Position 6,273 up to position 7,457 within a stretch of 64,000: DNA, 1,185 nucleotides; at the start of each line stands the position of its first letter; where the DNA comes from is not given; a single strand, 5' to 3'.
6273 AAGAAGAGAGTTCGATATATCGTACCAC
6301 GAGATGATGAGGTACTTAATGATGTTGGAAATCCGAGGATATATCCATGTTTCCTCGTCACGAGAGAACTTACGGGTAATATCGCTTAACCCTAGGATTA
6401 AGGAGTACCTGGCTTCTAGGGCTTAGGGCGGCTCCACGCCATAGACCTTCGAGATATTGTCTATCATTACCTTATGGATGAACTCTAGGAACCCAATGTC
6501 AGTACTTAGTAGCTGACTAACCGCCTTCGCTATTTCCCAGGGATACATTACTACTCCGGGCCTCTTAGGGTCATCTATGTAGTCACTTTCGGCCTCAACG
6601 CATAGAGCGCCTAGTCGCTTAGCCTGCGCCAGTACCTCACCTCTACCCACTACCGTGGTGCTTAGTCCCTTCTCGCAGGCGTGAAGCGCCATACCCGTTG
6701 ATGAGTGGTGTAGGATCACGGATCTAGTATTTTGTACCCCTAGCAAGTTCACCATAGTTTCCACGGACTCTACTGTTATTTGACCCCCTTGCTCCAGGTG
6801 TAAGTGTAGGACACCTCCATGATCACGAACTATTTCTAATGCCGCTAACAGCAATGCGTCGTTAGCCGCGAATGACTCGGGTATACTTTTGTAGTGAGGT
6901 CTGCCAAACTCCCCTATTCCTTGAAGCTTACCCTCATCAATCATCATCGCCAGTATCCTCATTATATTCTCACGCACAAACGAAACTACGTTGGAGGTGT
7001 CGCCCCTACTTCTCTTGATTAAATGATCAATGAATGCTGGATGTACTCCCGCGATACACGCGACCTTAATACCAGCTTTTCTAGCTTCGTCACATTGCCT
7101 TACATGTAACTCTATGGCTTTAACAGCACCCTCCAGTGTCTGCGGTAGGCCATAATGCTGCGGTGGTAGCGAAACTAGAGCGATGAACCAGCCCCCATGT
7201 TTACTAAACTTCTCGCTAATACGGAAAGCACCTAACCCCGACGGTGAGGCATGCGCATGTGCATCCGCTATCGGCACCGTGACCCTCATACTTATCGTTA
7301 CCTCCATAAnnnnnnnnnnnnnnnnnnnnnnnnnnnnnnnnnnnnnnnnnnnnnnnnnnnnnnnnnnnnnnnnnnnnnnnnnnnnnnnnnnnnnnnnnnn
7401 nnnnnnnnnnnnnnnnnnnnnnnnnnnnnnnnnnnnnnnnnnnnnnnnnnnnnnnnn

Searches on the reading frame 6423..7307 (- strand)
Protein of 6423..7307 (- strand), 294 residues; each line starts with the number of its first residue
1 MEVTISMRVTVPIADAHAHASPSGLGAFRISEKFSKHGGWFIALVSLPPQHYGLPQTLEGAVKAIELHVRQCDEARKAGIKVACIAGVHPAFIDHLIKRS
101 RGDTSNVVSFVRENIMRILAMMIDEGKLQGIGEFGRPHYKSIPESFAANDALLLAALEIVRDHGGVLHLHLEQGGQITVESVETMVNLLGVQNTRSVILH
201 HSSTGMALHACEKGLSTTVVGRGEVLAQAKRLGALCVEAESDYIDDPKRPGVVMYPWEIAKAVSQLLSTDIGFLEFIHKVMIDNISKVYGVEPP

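Call 25: search_protein_families(library=pfam, proteins=[window:6423-7307:-], max_evalue=0.001)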
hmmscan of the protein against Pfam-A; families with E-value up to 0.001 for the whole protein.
window:6423-7307:- (294 aa): 1 family
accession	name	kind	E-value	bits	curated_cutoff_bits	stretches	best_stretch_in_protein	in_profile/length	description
PF01026.27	TatD_DNase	-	3.1e-18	66.5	27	1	15-290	2-253/253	TatD related DNase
